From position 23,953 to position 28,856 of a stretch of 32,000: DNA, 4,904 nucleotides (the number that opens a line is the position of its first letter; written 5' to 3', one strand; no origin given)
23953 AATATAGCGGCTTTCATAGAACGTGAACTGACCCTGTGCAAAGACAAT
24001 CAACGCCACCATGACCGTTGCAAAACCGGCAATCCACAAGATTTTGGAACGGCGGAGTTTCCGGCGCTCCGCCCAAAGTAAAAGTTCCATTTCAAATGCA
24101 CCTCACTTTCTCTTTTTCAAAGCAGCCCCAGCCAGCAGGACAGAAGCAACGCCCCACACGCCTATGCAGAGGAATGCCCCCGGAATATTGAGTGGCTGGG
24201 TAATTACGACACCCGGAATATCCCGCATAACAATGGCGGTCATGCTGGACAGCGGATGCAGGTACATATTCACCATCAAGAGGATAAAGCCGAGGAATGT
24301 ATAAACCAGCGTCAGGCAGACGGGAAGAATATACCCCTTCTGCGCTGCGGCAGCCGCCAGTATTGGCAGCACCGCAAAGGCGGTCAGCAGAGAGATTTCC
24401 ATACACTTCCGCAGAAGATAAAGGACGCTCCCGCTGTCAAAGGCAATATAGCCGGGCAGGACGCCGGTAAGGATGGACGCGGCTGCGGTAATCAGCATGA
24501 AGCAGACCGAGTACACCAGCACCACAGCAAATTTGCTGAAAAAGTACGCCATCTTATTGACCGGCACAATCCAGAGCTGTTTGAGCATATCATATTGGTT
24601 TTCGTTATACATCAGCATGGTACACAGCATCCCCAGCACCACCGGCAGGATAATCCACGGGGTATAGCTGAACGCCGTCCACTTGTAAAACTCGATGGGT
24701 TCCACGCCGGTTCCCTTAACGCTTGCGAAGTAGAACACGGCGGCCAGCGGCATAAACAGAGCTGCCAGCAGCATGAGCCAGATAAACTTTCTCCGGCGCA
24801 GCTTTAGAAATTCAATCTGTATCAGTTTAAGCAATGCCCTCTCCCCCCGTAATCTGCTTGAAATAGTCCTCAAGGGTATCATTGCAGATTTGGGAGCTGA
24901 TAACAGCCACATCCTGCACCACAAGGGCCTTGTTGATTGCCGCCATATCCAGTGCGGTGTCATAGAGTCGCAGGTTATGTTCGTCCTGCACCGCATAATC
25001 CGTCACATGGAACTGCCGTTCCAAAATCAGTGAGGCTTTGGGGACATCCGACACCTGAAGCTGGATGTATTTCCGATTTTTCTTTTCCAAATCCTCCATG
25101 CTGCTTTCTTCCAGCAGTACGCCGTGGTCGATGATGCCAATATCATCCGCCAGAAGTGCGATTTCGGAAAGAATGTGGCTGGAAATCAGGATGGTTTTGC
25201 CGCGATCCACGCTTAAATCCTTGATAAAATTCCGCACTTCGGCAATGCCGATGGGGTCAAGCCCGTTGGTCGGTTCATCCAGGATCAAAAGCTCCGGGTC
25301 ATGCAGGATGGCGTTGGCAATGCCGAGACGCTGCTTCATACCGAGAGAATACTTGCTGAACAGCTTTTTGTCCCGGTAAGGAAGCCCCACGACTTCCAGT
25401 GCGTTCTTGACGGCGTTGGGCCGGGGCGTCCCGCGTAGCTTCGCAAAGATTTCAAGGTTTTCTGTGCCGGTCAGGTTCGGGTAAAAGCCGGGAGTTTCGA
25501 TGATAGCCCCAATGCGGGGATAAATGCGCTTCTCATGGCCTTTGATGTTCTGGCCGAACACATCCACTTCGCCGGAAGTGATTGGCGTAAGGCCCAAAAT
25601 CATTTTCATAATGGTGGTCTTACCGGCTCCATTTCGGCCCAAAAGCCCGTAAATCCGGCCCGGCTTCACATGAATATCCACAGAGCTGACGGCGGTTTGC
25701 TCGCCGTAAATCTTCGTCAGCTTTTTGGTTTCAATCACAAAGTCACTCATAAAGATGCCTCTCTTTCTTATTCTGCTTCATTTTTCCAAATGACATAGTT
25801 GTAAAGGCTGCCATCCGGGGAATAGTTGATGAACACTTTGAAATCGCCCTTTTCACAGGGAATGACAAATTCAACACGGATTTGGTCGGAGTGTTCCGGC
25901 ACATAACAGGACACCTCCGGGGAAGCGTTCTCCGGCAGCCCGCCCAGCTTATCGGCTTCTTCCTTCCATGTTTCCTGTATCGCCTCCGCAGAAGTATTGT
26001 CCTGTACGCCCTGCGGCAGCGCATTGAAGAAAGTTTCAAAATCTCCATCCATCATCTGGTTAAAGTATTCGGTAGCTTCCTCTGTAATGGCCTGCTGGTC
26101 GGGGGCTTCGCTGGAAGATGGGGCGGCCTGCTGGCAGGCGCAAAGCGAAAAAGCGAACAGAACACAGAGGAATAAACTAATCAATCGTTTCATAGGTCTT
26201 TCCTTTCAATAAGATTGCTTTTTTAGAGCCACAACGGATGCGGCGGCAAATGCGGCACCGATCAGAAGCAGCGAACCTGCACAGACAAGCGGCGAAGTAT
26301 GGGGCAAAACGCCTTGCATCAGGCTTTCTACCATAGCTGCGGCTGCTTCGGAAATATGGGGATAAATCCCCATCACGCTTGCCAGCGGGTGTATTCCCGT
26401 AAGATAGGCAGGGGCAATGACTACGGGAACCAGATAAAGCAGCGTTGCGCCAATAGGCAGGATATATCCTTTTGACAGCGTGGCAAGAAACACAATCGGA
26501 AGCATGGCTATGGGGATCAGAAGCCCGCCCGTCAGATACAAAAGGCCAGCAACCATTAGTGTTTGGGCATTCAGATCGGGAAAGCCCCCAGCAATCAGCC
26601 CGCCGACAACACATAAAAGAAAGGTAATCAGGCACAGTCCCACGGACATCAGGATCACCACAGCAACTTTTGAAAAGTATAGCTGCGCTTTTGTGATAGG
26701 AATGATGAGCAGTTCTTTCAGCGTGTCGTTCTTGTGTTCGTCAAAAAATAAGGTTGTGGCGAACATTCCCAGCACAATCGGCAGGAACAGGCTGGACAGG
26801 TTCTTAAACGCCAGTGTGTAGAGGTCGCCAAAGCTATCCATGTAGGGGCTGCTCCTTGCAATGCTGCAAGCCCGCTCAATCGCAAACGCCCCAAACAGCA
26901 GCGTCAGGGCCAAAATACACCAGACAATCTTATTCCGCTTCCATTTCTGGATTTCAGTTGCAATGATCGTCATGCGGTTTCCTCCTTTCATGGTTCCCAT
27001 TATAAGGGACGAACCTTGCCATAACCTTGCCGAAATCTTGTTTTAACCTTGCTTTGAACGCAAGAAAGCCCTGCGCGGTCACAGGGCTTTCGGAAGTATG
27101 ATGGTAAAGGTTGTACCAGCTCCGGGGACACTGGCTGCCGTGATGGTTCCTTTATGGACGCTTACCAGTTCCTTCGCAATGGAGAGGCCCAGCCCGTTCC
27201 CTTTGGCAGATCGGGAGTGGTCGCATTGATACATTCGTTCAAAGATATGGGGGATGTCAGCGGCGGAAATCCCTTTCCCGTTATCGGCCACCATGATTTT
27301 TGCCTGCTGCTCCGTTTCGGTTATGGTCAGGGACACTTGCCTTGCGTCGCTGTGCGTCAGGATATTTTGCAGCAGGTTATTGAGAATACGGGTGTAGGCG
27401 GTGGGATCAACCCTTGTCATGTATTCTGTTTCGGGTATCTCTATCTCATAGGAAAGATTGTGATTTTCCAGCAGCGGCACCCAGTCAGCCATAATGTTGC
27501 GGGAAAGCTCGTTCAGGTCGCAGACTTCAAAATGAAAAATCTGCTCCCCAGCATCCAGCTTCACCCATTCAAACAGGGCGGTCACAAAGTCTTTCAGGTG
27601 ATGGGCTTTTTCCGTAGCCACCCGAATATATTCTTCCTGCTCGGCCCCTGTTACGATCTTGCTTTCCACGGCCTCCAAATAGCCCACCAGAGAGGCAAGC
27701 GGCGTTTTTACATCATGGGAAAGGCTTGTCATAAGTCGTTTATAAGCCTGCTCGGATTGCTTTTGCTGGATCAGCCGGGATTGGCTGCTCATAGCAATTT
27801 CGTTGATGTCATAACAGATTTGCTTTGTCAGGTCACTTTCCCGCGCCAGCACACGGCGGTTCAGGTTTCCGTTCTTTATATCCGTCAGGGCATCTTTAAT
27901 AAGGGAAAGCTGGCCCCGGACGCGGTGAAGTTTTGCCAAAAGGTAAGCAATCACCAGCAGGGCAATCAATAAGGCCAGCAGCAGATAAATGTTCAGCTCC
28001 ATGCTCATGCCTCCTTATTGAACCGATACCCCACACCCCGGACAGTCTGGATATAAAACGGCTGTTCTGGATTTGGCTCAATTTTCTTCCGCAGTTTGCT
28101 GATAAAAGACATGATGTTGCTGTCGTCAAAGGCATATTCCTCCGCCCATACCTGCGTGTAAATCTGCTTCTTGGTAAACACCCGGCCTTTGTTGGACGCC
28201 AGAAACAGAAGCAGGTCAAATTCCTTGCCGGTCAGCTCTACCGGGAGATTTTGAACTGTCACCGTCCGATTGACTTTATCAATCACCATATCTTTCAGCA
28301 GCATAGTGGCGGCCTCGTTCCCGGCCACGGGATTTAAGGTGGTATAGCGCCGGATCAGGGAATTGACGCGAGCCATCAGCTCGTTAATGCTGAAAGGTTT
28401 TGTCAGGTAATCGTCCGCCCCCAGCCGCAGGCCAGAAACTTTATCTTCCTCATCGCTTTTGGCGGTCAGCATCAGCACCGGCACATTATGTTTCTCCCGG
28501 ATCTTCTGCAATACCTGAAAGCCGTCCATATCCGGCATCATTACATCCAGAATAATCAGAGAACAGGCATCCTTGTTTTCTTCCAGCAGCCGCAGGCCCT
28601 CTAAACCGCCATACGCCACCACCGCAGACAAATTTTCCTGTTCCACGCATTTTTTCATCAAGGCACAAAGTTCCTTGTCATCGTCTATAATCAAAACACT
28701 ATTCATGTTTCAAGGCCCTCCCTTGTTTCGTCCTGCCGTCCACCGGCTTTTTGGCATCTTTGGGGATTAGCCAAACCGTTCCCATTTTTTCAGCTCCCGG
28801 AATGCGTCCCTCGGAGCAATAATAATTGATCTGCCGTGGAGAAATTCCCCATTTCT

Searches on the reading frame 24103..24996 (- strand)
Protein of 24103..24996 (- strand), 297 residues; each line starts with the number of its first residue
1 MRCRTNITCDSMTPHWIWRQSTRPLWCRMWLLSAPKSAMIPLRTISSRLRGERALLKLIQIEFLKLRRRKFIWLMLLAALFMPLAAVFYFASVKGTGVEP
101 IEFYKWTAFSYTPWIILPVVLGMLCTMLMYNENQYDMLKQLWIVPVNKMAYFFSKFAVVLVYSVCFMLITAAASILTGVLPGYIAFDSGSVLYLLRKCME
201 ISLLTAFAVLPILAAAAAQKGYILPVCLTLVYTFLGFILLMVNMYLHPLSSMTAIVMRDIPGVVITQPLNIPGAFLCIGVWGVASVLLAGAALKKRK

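Call 6: search_protein_families(library=pfam, proteins=[window:24103-24996:-], max_evalue=0.001)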
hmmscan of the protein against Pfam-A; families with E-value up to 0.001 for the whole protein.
window:24103-24996:- (297 aa): 1 family
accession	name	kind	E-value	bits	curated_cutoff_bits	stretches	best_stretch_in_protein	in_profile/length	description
PF12730.13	ABC2_membrane_4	-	3.2e-63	213.4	27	1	58-236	1-179/179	ABC-2 family transporter protein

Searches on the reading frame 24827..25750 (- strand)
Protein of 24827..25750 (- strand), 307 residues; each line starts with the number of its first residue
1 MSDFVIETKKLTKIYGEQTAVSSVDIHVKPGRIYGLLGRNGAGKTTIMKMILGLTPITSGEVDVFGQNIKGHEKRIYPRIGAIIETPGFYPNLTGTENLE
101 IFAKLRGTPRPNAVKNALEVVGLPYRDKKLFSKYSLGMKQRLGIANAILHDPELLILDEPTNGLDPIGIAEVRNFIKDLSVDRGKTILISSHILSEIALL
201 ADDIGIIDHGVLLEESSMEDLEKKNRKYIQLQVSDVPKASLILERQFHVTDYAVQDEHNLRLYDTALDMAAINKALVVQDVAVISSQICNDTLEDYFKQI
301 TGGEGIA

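Call 6: search_protein_families(library=pfam, proteins=[window:24827-25750:-], max_evalue=0.001)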
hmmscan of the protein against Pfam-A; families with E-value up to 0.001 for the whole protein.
window:24827-25750:- (307 aa): 2 families
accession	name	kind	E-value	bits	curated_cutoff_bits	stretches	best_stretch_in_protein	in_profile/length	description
PF00005.33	ABC_tran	-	7.4e-30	104.8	25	1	23-162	3-137/137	ABC transporter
PF13304.12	AAA_21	-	1.4e-11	45.5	27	1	131-195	235-301/304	AAA domain, putative AbiEii toxin, Type IV TA system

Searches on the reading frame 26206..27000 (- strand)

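Call 6: search_protein_families(library=pfam, proteins=[window:26206-27000:-], max_evalue=0.001)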
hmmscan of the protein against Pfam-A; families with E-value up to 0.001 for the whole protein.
window:26206-27000:- (264 aa): 3 families
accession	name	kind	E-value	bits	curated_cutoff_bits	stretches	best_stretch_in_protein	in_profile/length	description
PF12730.13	ABC2_membrane_4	-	8.9e-48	163.1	27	1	12-191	1-177/179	ABC-2 family transporter protein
PF12679.13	ABC2_membrane_2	-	2.2e-07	30.8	27.2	1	10-185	1-150/283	ABC-2 family transporter protein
PF13346.12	ABC2_membrane_5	-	3.3e-07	30.5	25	1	70-189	40-154/205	ABC-2 family transporter protein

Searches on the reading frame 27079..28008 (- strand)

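Call 6: search_protein_families(library=pfam, proteins=[window:27079-28008:-], max_evalue=0.001)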
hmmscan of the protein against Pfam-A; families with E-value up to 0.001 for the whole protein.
window:27079-28008:- (309 aa): 3 families
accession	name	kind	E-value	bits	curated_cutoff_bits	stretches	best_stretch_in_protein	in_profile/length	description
PF02518.31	HATPase_c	-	5.6e-27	94.8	26.4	1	201-308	2-110/111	Histidine kinase-, DNA gyrase B-, and HSP90-like ATPase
PF00512.31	HisKA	-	2e-10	41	26.9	1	91-154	4-66/66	His Kinase A (phospho-acceptor) domain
PF13589.12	HATPase_c_3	-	2.5e-05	24.7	25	1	210-273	8-77/137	Histidine kinase-, DNA gyrase B-, and HSP90-like ATPase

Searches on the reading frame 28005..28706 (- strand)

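Call 6: search_protein_families(library=pfam, proteins=[window:28005-28706:-], max_evalue=0.001)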
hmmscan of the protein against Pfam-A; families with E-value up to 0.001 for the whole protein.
window:28005-28706:- (233 aa): 2 families
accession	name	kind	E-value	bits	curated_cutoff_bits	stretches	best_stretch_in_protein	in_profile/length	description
PF00072.30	Response_reg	-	1e-30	106.6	30.2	1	4-115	1-111/111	Response regulator receiver domain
PF00486.34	Trans_reg_C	-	9.9e-27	93.3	26.2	1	155-229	3-77/77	Transcriptional regulatory protein, C terminal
